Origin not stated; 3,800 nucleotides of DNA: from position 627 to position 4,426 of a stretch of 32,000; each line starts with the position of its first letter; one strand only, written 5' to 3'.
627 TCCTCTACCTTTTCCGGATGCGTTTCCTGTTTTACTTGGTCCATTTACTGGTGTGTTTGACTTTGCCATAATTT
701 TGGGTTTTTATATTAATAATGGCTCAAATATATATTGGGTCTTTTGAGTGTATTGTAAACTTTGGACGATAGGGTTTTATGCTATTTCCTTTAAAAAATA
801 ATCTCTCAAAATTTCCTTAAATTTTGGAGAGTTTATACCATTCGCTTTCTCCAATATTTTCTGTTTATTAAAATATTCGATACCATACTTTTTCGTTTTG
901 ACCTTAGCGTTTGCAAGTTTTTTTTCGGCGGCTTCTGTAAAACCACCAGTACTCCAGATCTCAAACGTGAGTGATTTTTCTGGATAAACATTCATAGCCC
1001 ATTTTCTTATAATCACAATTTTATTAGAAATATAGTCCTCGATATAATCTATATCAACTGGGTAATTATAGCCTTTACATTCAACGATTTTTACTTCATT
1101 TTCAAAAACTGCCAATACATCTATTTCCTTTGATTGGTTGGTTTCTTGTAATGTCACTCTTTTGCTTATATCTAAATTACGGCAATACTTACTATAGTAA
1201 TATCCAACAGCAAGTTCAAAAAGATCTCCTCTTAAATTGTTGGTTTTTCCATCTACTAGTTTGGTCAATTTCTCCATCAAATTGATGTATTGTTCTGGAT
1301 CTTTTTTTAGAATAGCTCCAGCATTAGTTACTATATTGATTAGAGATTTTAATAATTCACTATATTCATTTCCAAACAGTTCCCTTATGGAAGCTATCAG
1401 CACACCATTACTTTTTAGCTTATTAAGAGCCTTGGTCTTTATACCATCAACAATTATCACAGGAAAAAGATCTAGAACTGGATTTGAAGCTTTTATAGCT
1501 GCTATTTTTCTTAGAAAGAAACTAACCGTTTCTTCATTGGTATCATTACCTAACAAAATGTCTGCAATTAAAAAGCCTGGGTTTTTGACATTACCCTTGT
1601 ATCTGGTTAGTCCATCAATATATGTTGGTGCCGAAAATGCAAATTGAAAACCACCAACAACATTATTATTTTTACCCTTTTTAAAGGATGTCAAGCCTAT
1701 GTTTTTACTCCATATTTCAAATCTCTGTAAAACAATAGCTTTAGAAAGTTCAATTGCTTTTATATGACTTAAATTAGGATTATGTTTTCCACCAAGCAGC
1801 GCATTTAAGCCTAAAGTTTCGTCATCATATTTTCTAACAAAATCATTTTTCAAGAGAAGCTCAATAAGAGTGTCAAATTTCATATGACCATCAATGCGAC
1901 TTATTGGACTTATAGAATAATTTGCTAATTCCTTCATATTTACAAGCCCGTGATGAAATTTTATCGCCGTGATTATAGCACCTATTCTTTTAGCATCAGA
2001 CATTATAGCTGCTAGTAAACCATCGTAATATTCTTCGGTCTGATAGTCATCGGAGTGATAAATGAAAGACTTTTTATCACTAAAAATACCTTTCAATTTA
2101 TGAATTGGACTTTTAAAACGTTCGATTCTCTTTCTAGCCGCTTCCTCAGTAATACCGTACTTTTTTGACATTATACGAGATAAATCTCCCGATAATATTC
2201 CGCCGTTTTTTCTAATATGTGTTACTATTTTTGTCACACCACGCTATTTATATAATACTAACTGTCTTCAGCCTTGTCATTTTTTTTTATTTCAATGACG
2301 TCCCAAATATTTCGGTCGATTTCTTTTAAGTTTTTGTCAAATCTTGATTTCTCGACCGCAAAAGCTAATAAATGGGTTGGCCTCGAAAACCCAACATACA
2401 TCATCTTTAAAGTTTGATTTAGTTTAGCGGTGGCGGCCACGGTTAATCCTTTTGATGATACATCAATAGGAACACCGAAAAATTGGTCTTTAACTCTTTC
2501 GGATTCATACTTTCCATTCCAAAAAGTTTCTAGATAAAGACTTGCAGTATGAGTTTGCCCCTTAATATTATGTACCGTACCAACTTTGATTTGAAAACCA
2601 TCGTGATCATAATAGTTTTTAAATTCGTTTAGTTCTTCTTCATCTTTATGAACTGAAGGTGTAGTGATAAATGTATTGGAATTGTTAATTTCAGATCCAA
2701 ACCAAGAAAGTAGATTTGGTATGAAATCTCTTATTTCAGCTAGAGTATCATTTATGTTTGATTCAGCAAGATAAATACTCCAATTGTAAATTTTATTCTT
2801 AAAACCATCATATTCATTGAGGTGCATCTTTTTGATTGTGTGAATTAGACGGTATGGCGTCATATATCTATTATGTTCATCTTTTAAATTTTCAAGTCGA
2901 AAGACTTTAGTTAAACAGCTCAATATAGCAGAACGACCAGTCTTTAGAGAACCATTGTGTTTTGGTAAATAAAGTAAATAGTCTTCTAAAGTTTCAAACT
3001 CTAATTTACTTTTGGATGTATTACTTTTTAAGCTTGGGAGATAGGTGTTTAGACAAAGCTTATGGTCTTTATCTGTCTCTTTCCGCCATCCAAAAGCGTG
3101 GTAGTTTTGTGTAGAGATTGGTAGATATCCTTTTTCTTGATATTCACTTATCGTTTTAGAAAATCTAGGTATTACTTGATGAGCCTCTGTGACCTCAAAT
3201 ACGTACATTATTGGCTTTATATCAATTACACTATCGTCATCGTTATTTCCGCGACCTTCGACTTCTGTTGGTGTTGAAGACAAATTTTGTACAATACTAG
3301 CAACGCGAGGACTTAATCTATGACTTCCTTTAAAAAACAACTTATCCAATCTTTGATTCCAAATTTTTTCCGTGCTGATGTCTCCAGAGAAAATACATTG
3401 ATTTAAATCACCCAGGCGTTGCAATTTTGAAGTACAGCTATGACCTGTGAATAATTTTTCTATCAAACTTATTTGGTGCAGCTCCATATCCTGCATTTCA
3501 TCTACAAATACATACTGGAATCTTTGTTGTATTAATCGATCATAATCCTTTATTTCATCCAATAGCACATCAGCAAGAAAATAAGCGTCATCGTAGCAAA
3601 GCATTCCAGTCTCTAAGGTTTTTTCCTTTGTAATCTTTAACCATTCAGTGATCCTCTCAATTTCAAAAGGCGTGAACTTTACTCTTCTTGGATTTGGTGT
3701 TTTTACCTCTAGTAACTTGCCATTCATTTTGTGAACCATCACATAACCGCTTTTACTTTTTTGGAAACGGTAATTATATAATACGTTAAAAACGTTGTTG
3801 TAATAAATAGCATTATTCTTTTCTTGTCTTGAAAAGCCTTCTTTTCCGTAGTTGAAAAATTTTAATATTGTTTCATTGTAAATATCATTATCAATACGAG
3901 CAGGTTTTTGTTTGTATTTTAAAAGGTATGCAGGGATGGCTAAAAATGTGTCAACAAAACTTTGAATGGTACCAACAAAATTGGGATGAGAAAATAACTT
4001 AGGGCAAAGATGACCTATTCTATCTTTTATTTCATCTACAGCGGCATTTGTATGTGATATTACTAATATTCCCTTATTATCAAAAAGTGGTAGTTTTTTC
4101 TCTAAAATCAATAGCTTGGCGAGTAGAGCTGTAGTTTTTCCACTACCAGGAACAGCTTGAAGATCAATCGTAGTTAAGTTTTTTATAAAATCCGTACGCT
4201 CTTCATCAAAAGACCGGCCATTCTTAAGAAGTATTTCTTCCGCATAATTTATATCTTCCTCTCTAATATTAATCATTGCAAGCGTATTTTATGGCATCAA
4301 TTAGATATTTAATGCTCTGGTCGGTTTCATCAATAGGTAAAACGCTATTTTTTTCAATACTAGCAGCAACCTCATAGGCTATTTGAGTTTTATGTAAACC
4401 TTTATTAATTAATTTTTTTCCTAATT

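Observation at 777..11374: Six defence-type genes fused into one translationally coupled minus-strand operon (Type IIG RM, three unknowns, Gabija pair)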

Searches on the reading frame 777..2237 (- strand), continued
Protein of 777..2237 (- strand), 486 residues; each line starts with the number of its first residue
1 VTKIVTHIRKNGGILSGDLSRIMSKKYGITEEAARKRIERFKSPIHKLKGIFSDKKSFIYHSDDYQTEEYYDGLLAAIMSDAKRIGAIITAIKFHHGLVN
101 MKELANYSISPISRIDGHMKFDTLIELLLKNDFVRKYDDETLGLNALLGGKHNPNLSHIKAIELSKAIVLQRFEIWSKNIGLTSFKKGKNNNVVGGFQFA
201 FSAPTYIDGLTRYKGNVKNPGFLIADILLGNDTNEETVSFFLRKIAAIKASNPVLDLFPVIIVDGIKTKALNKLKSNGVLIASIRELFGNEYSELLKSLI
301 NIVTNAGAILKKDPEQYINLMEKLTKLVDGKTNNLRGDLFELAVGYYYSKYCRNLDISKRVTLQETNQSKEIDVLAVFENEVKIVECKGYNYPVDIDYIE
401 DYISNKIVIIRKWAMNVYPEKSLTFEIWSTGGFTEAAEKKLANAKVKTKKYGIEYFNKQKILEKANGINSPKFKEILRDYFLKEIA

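Call 98: get_annotated_region(hit=H6, flank=6000)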
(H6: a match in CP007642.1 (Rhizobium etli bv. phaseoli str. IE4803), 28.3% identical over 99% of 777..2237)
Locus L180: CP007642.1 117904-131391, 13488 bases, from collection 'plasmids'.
description: Rhizobium etli bv. phaseoli str. IE4803 plasmid pRetIE4803a, complete sequence
organism: Rhizobium etli bv. phaseoli str. IE4803 (NCBI taxid 1432049)
taxonomy: Bacteria; Pseudomonadota; Alphaproteobacteria; Hyphomicrobiales; Rhizobiaceae; Rhizobium; Rhizobium etli; Rhizobium etli bv. phaseoli str. IE4803
host: -; source: Phaseolus vulgaris,whole organism,nodule; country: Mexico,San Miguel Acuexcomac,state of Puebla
typing (MOB-suite, as given by PLSDB): non-mobilizable
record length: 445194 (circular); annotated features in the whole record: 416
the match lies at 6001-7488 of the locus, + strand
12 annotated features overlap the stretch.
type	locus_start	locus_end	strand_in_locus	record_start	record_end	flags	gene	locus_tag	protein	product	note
CDS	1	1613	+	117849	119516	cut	-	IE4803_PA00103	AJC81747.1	oligopeptide ABC transporter ATP-binding protein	-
CDS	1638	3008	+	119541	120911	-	melA-2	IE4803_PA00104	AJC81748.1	alpha-galactosidase 2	-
CDS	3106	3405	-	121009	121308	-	-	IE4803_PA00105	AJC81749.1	hypothetical protein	-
CDS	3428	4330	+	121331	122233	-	-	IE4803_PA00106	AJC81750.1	hypothetical protein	-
CDS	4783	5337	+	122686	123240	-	-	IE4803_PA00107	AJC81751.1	hypothetical protein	-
CDS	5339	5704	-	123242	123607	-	-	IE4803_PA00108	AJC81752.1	hypothetical protein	-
CDS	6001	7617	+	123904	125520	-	-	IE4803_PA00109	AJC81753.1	hypothetical protein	-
CDS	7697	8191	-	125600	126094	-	-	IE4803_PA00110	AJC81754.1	hypothetical protein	-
CDS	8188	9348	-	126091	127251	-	-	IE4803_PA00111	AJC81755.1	hypothetical protein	-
CDS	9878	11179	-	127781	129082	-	-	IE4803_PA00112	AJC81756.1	hypothetical protein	-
CDS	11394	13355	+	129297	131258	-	-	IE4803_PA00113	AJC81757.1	elongation factor G protein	-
CDS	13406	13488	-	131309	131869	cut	-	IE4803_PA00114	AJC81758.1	GCN5-related N-acetyltransferase protein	-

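Call 99: get_annotated_region(hit=H7, flank=6000)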
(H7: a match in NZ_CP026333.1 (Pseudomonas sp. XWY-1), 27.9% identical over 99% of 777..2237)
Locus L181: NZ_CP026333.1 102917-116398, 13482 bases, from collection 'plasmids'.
description: Pseudomonas sp. XWY-1 plasmid pXWY, complete sequence
organism: Pseudomonas sp. XWY-1 (NCBI taxid 2069256)
taxonomy: Bacteria; Pseudomonadota; Gammaproteobacteria; Pseudomonadales; Pseudomonadaceae; Pseudomonas; Pseudomonas sp. XWY-1
host: -; source: cell culture,Rice Fields; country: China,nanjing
typing (MOB-suite, as given by PLSDB): conjugative; relaxase MOBF,MOBP; mating-pair formation MPF_F
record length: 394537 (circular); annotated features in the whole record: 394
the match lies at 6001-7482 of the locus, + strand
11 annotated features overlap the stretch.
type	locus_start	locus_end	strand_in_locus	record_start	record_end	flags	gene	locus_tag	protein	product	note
CDS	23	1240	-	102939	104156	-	-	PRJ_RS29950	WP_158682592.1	hypothetical protein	-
CDS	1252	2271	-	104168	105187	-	-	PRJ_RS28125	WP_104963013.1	nucleoid-associated protein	-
CDS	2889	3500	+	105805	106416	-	-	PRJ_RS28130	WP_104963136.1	hypothetical protein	-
CDS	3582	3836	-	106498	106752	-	grxC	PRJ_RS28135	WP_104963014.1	glutaredoxin 3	-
CDS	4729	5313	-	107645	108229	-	-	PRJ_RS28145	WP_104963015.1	DUF6037 family protein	-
CDS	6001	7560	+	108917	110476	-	-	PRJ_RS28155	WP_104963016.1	hypothetical protein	-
CDS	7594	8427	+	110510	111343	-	-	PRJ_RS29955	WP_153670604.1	hypothetical protein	-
CDS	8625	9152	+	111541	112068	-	-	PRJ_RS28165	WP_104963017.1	hypothetical protein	-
CDS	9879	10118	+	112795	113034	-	-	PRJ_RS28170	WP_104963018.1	hypothetical protein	-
CDS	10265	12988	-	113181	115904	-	-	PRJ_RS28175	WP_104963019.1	tetratricopeptide repeat protein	-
CDS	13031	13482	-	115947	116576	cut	tmk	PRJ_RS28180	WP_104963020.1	dTMP kinase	GO:0015949 - nucleobase-containing small molecule interconversion [Evidence IEA]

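Call 100: get_annotated_region(hit=H8, flank=6000)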
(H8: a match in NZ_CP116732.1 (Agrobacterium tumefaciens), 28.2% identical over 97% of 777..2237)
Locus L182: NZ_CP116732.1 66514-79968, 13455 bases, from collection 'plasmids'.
description: Agrobacterium tumefaciens strain FPH-AT4 plasmid pAtFPH-AT4a, complete sequence
organism: Agrobacterium tumefaciens (NCBI taxid 358)
taxonomy: Bacteria; Pseudomonadota; Alphaproteobacteria; Hyphomicrobiales; Rhizobiaceae; Agrobacterium; Agrobacterium tumefaciens
host: -; source: Gaillardia,cell culture; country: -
typing (MOB-suite, as given by PLSDB): non-mobilizable; mating-pair formation MPF_T
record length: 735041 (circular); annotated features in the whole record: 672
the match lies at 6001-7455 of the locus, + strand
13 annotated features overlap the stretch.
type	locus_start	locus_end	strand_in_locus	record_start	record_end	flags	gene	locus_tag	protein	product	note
CDS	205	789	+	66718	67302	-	qatB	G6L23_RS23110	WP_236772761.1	Qat anti-phage system associated protein QatB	GO:0051607 - defense response to virus [Evidence IEA]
CDS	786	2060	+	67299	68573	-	qatC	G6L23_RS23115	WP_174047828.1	Qat anti-phage system QueC-like protein QatC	GO:0051607 - defense response to virus [Evidence IEA]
CDS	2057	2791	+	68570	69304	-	qatD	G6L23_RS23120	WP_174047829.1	Qat anti-phage system TatD family nuclease QatD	GO:0051607 - defense response to virus [Evidence IEA]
CDS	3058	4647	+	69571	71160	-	-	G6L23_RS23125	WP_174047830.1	AAA family ATPase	-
CDS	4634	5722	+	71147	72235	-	-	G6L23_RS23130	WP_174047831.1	UvrD-helicase domain-containing protein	-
CDS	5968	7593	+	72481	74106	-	-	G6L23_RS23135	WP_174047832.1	hypothetical protein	-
CDS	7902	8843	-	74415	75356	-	-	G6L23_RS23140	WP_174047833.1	AraC family transcriptional regulator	GO:0006355 - regulation of DNA-templated transcription [Evidence IEA]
CDS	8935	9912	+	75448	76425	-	-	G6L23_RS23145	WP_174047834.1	oxidoreductase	-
CDS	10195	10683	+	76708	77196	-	-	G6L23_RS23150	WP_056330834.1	Rrf2 family transcriptional regulator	-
CDS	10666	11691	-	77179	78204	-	-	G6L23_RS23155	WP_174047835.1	mechanosensitive ion channel family protein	-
CDS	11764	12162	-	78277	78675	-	-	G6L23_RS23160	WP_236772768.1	cupin domain-containing protein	-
CDS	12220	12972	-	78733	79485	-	-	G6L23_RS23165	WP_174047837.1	SDR family oxidoreductase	-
CDS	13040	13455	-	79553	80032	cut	-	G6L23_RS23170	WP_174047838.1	carboxymuconolactone decarboxylase family protein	-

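Call 109: find_encoding_contigs(protein=window:777-2237:-, flank=10000, max_places=2)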
Protein window:777-2237:- (486 aa): no gene with exactly this product is on record in the collection.

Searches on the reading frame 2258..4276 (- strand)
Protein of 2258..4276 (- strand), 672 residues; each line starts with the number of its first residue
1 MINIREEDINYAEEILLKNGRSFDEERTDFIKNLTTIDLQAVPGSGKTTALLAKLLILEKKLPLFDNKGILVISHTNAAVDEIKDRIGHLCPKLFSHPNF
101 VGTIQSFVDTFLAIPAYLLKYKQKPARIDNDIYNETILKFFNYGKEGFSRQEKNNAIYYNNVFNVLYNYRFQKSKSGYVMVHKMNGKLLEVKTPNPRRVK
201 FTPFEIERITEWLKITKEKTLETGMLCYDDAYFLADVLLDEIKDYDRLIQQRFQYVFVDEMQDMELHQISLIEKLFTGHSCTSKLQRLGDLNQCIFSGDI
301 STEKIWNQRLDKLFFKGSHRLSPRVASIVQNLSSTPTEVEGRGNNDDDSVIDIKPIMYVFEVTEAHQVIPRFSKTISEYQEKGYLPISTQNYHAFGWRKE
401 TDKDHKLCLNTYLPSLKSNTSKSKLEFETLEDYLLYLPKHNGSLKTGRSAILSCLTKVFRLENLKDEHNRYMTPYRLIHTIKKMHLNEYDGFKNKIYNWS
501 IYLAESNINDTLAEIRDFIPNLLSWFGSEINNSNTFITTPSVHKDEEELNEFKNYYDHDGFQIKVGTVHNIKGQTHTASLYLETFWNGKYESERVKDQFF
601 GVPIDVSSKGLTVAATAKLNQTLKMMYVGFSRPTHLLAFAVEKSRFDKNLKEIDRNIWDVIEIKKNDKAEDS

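Call 3: search_protein_families(library=pfam, proteins=[window:2258-4276:-], max_evalue=0.01)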
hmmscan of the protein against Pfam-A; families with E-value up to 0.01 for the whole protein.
window:2258-4276:- (672 aa): 3 families
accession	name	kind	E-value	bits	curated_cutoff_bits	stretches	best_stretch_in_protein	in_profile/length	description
PF00580.27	UvrD-helicase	-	4.5e-23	82.7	23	1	37-297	16-254/271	UvrD/REP helicase N-terminal domain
PF13245.12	AAA_19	-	1e-08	35.9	25.1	1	37-298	14-133/134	AAA domain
PF13086.12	AAA_11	-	0.00036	20.8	27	1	39-88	22-73/257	AAA domain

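Call 4: search_protein_families(library=padloc, proteins=[window:2258-4276:-], max_evalue=0.01)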
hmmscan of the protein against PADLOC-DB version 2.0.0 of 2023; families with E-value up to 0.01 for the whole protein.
window:2258-4276:- (672 aa): 48 families (the best 25 are shown)
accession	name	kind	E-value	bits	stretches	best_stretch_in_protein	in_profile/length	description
PDLC00146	GajB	-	1.5e-299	993.5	1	1-663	1-663/663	UrvD helicase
PDLC00131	GajB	-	6.9e-196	651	1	1-663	3-647/647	UrvD helicase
PDLC00124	GajB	-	4.4e-132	440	2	204-661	257-732/738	UrvD helicase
PDLC00147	GajB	-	2.3e-97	325.4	1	1-663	3-636/637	UrvD helicase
PDLC00105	GajB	-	6.9e-85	284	1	2-661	9-646/649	UrvD helicase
PDLC00126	GajB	-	9.8e-67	224.1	2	6-148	4-146/606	UrvD helicase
PDLC00139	GajB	-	3.4e-57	192.1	2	4-376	6-349/644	UrvD helicase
PDLC00129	GajB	-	7.2e-39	131.8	1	22-644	11-576/594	UrvD helicase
PDLC00138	GajB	-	9e-34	115.1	1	30-646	12-572/581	UrvD helicase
PDLC00136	GajB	-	3.4e-27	93.6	1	39-381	22-332/570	UrvD helicase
PDLC00112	GajB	-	2.9e-25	86.9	2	24-130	8-113/581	UrvD helicase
PDLC00127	GajB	-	1.1e-24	84.9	1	21-354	7-311/594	UrvD helicase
PDLC00118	GajB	-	2.2e-22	77.6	2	38-116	9-83/515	UrvD helicase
PDLC00142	GajB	-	2.3e-21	73.8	1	25-318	5-278/583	UrvD helicase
PDLC00123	GajB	-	1.1e-20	71.8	2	26-157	8-134/540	UrvD helicase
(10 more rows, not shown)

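Call 10: search_protein_families(library=ncbifam, proteins=[window:2258-4276:-], max_evalue=0.1)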
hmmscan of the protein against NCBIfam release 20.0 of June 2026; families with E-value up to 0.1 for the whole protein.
window:2258-4276:- (672 aa): 13 families
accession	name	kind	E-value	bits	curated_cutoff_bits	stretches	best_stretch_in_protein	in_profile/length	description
TIGR01073.1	pcrA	equivalog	6.1e-10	38.1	911.2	2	219-297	176-251/725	DNA helicase PcrA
TIGR00609.1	recB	equivalog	7.9e-10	37.5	696.05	1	207-297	327-415/1175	exodeoxyribonuclease V subunit beta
TIGR01074.1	rep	equivalog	2.7e-09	35.9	951.45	2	223-297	177-248/668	DNA helicase Rep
NF041464.1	HelD_BACSU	equivalog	7.1e-09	34.1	419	1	176-304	475-594/779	RNA polymerase recycling motor HelD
TIGR02785.1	addA_Gpos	equivalog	4.1e-07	28.2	707.65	2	246-297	382-433/1234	helicase-exonuclease AddAB subunit AddA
NF008743.0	PRK11773.1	equivalog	4.2e-07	28.7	965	2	41-111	29-97/720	DNA helicase II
TIGR01075.1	uvrD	equivalog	1e-05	24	1144.45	1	40-113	23-94/715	DNA helicase II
NF008172.0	PRK10919.1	equivalog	1.1e-05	23.9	1168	1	223-297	178-249/673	DNA helicase Rep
NF008276.0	PRK11054.1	equivalog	0.004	15.7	543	0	252-296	430-473/684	DNA helicase IV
TIGR00073.1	hypB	equivalog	0.0043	16.5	121.2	1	8-56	5-51/217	hydrogenase nickel incorporation protein HypB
NF008128.0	PRK10876.1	equivalog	0.031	11.9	1697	0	215-297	339-421/1181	exodeoxyribonuclease V subunit beta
NF007775.0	PRK10463.1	equivalog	0.054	12.8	385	0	13-61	82-131/290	hydrogenase nickel incorporation protein HypB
NF007004.0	PRK09467.1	equivalog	0.075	11.8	415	0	221-272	252-302/440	two-component system sensor histidine kinase EnvZ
